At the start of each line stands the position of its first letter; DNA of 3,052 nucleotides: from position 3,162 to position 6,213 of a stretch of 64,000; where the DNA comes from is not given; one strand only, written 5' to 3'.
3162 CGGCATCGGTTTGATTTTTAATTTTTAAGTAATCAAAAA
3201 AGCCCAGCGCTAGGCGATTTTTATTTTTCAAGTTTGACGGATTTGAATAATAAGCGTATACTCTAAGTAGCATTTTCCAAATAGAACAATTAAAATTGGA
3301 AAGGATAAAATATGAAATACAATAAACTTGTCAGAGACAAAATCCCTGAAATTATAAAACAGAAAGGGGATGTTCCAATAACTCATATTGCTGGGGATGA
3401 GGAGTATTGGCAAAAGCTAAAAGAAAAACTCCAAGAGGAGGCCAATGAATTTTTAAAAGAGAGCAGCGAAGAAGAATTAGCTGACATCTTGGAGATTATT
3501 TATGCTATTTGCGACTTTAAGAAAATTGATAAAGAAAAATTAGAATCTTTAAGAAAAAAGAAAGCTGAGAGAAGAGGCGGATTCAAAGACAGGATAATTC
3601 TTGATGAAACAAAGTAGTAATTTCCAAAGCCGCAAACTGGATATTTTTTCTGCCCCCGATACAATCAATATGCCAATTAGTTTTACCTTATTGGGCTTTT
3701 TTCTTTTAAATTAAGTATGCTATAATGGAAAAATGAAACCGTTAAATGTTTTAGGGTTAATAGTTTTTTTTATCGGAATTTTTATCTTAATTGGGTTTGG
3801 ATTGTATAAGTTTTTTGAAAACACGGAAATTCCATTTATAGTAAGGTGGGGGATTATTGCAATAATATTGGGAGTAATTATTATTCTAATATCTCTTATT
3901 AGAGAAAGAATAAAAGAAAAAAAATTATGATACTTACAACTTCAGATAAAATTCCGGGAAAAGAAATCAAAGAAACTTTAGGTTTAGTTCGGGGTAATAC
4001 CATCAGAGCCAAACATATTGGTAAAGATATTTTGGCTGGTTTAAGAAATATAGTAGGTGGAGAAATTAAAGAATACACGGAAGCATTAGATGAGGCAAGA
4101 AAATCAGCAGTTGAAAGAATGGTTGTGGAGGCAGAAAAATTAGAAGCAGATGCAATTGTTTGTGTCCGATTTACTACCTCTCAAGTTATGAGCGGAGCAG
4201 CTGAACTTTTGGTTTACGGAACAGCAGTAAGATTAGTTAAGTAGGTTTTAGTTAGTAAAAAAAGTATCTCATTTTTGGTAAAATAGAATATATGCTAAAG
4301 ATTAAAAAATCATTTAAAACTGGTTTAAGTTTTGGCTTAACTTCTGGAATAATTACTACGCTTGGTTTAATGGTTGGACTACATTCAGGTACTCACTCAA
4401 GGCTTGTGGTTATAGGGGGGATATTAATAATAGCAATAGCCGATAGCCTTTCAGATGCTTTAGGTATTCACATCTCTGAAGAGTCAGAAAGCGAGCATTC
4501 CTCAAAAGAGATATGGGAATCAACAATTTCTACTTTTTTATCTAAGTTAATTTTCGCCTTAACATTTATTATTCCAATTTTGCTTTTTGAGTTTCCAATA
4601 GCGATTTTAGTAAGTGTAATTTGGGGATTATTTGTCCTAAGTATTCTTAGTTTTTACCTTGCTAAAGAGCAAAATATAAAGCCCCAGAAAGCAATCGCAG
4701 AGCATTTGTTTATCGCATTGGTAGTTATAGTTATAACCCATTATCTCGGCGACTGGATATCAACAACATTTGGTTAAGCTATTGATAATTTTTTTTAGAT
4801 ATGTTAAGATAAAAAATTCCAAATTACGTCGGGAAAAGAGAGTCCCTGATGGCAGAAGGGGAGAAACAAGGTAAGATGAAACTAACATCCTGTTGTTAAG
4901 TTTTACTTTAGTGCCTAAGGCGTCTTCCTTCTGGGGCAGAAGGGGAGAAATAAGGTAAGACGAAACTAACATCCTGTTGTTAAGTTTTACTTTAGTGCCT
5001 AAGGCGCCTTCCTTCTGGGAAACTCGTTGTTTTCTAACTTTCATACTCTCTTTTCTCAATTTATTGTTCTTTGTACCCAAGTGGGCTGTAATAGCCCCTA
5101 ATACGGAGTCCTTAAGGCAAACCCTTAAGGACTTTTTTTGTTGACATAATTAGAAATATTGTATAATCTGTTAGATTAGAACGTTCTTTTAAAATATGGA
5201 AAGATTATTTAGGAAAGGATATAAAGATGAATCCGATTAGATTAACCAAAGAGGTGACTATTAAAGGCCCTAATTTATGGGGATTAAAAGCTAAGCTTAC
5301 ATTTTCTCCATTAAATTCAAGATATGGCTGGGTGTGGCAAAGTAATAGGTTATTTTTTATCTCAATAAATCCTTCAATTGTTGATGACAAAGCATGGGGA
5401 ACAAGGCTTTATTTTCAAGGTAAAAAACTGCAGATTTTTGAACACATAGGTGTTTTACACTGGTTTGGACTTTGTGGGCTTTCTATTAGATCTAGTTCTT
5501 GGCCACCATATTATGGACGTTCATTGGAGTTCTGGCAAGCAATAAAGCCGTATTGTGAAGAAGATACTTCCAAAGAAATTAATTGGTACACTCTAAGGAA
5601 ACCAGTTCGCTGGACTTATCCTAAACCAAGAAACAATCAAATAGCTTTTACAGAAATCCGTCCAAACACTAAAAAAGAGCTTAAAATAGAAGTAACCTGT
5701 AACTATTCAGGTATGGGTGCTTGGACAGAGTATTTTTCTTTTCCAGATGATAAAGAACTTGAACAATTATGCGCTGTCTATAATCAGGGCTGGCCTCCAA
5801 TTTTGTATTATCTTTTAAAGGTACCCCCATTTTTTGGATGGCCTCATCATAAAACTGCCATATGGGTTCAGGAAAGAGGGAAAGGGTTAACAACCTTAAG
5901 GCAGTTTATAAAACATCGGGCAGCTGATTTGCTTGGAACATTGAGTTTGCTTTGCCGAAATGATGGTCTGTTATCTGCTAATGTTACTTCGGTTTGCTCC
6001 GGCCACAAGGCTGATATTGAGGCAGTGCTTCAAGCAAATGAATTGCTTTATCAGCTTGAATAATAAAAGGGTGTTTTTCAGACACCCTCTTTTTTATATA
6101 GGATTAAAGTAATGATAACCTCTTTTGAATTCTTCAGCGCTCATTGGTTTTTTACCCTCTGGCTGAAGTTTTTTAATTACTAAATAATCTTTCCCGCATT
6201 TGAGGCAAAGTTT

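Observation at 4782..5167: ORF-free promoter-to-terminator unit built around an 81/84-identical tandem 84-nt repeat, upstream of the LpxC-like gene: candidate tandem-aptamer riboswitch or sRNA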

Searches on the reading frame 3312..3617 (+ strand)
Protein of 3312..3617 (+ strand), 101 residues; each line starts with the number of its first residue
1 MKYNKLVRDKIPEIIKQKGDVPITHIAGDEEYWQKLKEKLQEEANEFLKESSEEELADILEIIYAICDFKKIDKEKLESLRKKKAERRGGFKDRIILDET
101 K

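Call 64: search_protein_families(library=pfam, proteins=[window:3312-3617:+], max_evalue=0.01)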
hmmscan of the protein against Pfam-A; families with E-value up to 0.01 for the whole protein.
window:3312-3617:+ (101 aa): 1 family
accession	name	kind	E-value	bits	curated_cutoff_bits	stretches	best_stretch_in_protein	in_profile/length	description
PF07299.16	EF-G-binding_N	-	0.0099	16.8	27.1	0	27-75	24-71/83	Elongation factor G-binding protein, N-terminal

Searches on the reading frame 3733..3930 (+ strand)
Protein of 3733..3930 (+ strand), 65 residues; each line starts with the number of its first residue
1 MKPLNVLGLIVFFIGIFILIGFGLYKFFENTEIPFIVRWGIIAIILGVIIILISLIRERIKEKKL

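Call 64: search_protein_families(library=pfam, proteins=[window:3733-3930:+], max_evalue=0.01)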
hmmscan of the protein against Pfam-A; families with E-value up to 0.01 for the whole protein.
window:3733-3930:+ (65 aa): 2 families
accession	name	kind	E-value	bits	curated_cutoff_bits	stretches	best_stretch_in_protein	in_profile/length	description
PF20556.3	DUF6768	-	0.0016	18.6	27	1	10-54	48-92/123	Family of unknown function (DUF6768)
PF02656.20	DUF202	-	0.0036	18.1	23.4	1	17-59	20-63/68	Domain of unknown function (DUF202)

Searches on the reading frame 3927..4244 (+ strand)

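Call 11: search_protein_families(library=pfam, proteins=[window:3927-4244:+], max_evalue=0.01)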
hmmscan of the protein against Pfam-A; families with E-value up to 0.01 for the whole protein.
window:3927-4244:+ (105 aa): 2 families
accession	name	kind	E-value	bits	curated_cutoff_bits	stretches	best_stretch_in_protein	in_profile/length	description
PF01906.23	YbjQ_1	-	4.2e-39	133.8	23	1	1-102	1-102/103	Putative heavy-metal-binding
PF11524.14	SeleniumBinding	-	0.0076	17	27.9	0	2-23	8-28/82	Selenium binding protein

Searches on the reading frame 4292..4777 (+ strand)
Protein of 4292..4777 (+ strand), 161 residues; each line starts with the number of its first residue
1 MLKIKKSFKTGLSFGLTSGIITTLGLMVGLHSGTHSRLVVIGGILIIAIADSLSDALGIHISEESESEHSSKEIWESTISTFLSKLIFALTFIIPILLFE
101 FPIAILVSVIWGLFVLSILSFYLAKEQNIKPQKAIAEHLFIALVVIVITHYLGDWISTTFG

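Call 11: search_protein_families(library=pfam, proteins=[window:4292-4777:+], max_evalue=0.01)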
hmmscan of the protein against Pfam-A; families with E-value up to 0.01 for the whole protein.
window:4292-4777:+ (161 aa): 2 families
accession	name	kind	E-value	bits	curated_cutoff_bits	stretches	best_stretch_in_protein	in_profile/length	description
PF01988.24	VIT1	-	1.3e-10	41.9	28.1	2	14-74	6-67/214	VIT family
PF07264.17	EI24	-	0.006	17.2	32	1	39-121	68-152/199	Sulfate transporter CysZ/Etoposide-induced protein 2.4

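Call 15: find_encoding_contigs(protein=window:4292-4777:+, flank=3000, max_places=10)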
Protein window:4292-4777:+ (161 aa): 1 contig read that carries it; 1 place shown.
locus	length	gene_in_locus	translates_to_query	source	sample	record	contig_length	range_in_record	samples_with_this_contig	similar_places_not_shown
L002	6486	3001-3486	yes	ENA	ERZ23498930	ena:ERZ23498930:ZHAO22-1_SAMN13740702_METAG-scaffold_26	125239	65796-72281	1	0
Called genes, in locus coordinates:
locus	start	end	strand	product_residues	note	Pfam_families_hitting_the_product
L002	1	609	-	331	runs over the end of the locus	PF01636:APH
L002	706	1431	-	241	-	PF00300:His_Phos_1 (weak)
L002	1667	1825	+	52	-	-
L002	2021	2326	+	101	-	-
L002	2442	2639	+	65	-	-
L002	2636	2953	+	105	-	PF01906:YbjQ_1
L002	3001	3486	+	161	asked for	PF01988:VIT1 (weak)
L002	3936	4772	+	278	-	PF03331:LpxC (faint)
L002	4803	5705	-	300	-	PF00551:Formyl_trans_N, PF02911:Formyl_trans_C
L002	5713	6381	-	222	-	PF14716:HHH_8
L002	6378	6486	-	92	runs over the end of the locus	-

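Call 34: find_homologous_proteins(query=window:4292-4777:+, max_evalue=1e-10)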
Query window:4292-4777:+ (161 aa): 7998 proteins with E <= 1e-10 among 8000 candidates; the best 120 are listed.
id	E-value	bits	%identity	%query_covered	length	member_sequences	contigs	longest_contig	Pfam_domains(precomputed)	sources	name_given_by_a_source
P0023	2.8e-87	308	96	99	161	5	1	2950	PF01988.25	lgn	-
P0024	2.0e-73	263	82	98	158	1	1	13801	PF01988.25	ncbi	-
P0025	3.2e-71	256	78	98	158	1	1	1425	PF01988.25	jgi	jgi:VIT1/CCC1 family predicted Fe2+/Mn2+ transporter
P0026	6.1e-71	255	77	98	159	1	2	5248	PF01988.25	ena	-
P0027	1.6e-70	254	78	98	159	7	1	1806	PF01988.25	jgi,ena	-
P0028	2.8e-70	253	77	98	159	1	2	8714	PF01988.25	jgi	-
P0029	3.5e-70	253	77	98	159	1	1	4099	PF01988.25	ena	-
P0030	3.9e-70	253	77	98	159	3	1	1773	PF01988.25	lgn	-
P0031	6.5e-70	252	78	98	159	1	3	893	PF01988.25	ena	-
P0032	1.3e-69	251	77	98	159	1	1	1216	PF01988.25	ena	-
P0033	1.9e-69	250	75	98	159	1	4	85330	PF01988.25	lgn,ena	-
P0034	2.5e-69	250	75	98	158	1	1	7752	PF01988.25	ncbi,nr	ncbi:MAG: hypothetical protein ISS81_10690 [Candidatus Marinimicrobia bacterium]|nr:hypothetical pro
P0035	2.6e-69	250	78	98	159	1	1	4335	PF01988.25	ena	-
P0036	2.7e-69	250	74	98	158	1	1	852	PF01988.25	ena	-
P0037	4.3e-69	249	78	98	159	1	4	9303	PF01988.25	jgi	jgi:VIT1/CCC1 family predicted Fe2+/Mn2+ transporter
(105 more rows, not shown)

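Call 35: find_encoding_contigs(protein=P0023, flank=3000, max_places=6)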
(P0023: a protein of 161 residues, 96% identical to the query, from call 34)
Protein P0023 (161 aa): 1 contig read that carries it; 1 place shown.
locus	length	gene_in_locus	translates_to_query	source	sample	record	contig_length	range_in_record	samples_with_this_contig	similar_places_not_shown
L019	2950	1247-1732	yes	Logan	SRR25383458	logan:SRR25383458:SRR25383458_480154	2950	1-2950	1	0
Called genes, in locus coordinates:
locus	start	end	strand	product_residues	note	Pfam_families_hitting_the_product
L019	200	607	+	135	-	-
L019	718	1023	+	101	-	-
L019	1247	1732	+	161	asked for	PF01988:VIT1 (weak)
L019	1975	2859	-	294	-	PF00551:Formyl_trans_N, PF02911:Formyl_trans_C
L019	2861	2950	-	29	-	?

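Call 36: find_encoding_contigs(protein=P0024, flank=3000, max_places=3)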
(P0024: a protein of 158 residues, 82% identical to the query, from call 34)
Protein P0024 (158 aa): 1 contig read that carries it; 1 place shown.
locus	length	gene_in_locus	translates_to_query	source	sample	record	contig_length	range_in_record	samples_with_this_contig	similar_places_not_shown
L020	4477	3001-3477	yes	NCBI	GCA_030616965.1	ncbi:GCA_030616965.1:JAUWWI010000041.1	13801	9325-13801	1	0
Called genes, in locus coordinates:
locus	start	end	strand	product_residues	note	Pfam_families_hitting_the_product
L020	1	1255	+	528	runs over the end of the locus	PF00037:Fer4 (weak), PF12837:Fer4_6 (weak), PF12838:Fer4_7 (weak), PF13187:Fer4_9 (weak), PF13237:Fer4_10 (weak), PF14697:Fer4_21, PF00037:Fer4 (weak), PF01645:Glu_synthase, +2 more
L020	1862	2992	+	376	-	PF00248:Aldo_ket_red, PF13187:Fer4_9 (faint)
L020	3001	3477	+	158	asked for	PF01988:VIT1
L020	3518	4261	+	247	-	PF13489:Methyltransf_23, PF01209:Ubie_methyltran (faint), PF13847:Methyltransf_31, PF08241:Methyltransf_11, PF08242:Methyltransf_12, PF13649:Methyltransf_25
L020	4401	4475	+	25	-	?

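Call 41: list_cluster_members(proteins=[P0023, P0006])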
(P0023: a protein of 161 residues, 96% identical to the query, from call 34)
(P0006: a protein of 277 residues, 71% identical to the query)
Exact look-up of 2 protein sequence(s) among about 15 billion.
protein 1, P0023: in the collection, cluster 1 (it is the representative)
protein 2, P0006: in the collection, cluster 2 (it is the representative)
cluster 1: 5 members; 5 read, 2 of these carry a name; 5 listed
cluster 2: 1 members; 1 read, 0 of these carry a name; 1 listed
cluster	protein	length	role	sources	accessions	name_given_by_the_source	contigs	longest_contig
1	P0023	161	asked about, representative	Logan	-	-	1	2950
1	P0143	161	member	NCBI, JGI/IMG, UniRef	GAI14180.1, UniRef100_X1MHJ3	unnamed protein product [marine sediment metagenome] | VIT family protein n=1 Tax=marine sediment metagenome TaxID=412755 RepID=X1MHJ3_9ZZZZ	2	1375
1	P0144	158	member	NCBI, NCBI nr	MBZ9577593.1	hypothetical protein KJA13_00960 [Patescibacteria group bacterium] | hypothetical protein [Patescibacteria group bacterium]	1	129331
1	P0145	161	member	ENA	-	-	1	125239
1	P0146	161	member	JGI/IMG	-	-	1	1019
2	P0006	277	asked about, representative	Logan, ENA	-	-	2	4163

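Call 43: find_encoding_contigs(protein=P0143, flank=3000, max_places=6)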
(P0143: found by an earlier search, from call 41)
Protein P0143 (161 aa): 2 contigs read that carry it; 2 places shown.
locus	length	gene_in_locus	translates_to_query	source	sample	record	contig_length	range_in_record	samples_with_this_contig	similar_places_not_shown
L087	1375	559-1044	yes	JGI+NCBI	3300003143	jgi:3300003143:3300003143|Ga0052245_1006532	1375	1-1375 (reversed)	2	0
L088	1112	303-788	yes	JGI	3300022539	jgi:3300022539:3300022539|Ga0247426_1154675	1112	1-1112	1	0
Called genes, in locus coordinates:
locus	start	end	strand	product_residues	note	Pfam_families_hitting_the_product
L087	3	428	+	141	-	PF16656:Pur_ac_phosph_N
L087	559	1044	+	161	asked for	PF01988:VIT1 (weak)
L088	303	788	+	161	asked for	PF01988:VIT1 (weak)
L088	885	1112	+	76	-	?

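Call 46: find_encoding_contigs(protein=P0146, flank=3000, max_places=6)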
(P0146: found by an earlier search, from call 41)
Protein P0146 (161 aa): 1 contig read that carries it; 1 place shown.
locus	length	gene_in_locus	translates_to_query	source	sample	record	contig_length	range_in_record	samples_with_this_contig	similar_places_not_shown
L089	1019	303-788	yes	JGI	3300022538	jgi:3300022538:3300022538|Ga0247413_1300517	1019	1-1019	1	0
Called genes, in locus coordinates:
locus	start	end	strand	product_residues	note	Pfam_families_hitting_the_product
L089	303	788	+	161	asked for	PF01988:VIT1 (weak)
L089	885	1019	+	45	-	?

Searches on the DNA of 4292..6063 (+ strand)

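Call 4: search_rna_families(source=window, start=4600, end=5400, threshold=evalue, max_evalue=10, show_alignments=3)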
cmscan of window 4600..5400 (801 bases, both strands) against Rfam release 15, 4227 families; matches with E-value up to 10: 7.
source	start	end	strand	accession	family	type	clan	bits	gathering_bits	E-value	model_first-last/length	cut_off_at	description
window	4709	4813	-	RF02527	SSRC38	Gene; sRNA;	-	21.9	80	0.19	32-153/166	no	Streptococcus sRNA SSRC38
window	5096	5142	+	RF02425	SpF01_sRNA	Gene; sRNA;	-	20.7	55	4.2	29-77/80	no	Streptococcus sRNA SpF01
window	5015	5079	-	RF00217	SNORD20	Gene; snRNA; snoRNA; CD-box;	-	18.7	43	2.8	1-80/80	no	Small nucleolar RNA SNORD20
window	5226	5290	-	RF01338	CRISPR-DR25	Gene; CRISPR;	CL00014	16.7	36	3.4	1-25/25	no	CRISPR RNA direct repeat element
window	5069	5140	+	RF00021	Spot_42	Gene; sRNA;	-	16.6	80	2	1-115/115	no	Spot 42 RNA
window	5090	5137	+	RF02438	SpF51_sRNA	Gene; sRNA;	-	16.4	50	4.4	1-45/45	no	Streptococcus sRNA SpF51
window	4612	4678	+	RF01797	fstAT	Gene; antitoxin;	-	16.2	72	6.5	1-94/94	no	Fst antitoxin sRNA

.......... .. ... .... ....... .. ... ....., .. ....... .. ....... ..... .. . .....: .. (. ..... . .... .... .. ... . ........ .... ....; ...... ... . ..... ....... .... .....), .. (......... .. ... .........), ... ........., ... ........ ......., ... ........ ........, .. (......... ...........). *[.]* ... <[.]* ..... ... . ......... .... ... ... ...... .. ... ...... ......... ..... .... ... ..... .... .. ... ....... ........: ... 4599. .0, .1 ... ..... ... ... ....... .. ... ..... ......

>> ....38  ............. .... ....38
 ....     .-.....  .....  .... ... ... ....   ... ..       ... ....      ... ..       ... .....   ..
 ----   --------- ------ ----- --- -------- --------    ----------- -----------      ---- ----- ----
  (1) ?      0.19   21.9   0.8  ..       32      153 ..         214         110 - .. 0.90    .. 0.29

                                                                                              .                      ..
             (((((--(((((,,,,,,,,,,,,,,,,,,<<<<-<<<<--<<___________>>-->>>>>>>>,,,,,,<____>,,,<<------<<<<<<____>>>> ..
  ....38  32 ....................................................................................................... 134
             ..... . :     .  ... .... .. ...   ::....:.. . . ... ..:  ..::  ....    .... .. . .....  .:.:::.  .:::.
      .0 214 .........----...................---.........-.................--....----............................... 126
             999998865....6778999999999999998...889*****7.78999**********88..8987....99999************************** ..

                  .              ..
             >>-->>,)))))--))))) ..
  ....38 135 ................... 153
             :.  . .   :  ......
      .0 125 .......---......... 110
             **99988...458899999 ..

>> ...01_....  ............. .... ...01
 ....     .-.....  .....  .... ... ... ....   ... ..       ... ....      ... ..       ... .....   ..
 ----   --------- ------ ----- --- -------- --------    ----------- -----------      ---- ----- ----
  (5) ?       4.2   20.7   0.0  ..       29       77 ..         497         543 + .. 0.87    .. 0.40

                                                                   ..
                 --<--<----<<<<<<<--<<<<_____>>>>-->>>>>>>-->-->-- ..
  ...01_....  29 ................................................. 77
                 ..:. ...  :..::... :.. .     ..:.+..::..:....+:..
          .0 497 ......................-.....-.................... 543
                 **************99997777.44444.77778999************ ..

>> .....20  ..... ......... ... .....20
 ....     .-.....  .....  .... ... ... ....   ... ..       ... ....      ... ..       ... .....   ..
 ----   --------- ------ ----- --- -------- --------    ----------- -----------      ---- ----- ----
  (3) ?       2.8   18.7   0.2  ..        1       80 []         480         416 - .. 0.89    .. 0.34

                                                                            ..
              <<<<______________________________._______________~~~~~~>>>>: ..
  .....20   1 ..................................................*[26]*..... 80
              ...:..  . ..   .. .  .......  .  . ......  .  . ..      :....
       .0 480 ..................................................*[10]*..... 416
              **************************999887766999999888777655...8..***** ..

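Call 56: search_rna_families(source=L087, start=1040, end=1300, threshold=evalue, max_evalue=10)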
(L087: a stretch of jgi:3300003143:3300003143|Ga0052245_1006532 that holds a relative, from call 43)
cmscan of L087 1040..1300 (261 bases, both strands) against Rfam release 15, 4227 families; matches with E-value up to 10: 7.
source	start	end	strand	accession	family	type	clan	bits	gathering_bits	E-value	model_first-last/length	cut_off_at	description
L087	1076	1152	-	RF02676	Esr41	Gene; sRNA;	-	18.9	102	0.19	1-74/74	no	Enterohemorrhagic E. coli sRNA 41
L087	1179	1291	+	RF01859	Phe_leader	Cis-reg; leader;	-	17.3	55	1.6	1-125/125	no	Phenylalanine leader peptide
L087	1119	1173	+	RF03963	mir-2996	Gene; miRNA;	-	15.2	100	1.4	1-72/72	no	mir-2996 microRNA precursor family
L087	1136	1222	-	RF01879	TUSC7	Gene; lncRNA;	-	14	65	6.2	1-165/165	no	Non-coding RNA LOC285194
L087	1044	1098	+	RF01526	ceN106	Gene; snRNA; snoRNA; CD-box;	-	12.6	60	7.6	1-77/77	no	C. elegans snoRNA ceN106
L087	1072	1162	-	RF01906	HOTAIR_3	Gene; lncRNA;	-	12.5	80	1.5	1-98/98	no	HOTAIR conserved region 3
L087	1135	1300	+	RF02041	HOTTIP_2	Gene; lncRNA;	-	3.6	80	7.7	1-158/374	3'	HOXA transcript at the distal tip, conserved region 2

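Call 57: search_rna_families(source=L008, start=1480, end=1730, threshold=evalue, max_evalue=10)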
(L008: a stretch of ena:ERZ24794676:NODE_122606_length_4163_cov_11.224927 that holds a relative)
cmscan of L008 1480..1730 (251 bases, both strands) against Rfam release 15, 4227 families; matches with E-value up to 10: 3.
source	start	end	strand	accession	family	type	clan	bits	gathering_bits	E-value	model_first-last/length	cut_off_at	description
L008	1598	1715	-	RF03022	Phage_DGR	Gene; sRNA;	-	13.6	50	3.7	1-127/127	no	Bacteriophage Diversity-Generating Retroelement RNA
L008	1511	1587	-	RF02676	Esr41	Gene; sRNA;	-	12.6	102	5.7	1-74/74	no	Enterohemorrhagic E. coli sRNA 41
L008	1692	1722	-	RF01675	CrcZ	Gene; sRNA;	-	7.1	95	6.9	147-177/398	no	Pseudomonas sRNA CrcZ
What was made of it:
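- On 6S RNA / SRP RNA / tmRNA / RNase P RNA (housekeeping RNAs that might be diverged): These families gave no hit even at E<=10 (calls 4, 56, 57).
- Closest known: Bacterial trans-encoded small regulatory RNAs with C-rich unpaired motifs. Different: No sequence or covariance-model similarity (calls 4, 56, 57).
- There is no Rfam hit (calls 4, 56, 57).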

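Call 58: search_dna_similar(query=L087:1049-1294:+, collection=phages, mode=distant, max_evalue=0.01)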
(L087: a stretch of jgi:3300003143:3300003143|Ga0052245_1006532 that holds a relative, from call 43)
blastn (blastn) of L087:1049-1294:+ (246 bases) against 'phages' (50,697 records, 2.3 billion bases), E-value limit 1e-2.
No match.

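Call 59: search_dna_similar(query=L087:1049-1294:+, collection=plasmids, mode=distant, max_evalue=0.01)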
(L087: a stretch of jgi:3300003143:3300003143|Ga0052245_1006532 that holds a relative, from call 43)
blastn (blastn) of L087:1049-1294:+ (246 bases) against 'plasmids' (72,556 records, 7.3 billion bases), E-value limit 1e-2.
No match.
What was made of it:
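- Tried and rejected: blastn against phage and plasmid collections: no match (calls 58, 59).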

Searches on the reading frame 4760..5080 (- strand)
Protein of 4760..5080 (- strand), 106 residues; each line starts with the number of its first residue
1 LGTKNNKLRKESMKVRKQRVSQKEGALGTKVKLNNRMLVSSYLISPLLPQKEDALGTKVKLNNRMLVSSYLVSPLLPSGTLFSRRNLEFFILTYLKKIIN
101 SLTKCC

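Call 11: search_protein_families(library=pfam, proteins=[window:4760-5080:-], max_evalue=0.01)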
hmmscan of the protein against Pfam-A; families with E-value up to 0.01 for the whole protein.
window:4760-5080:- (106 aa): 0 families
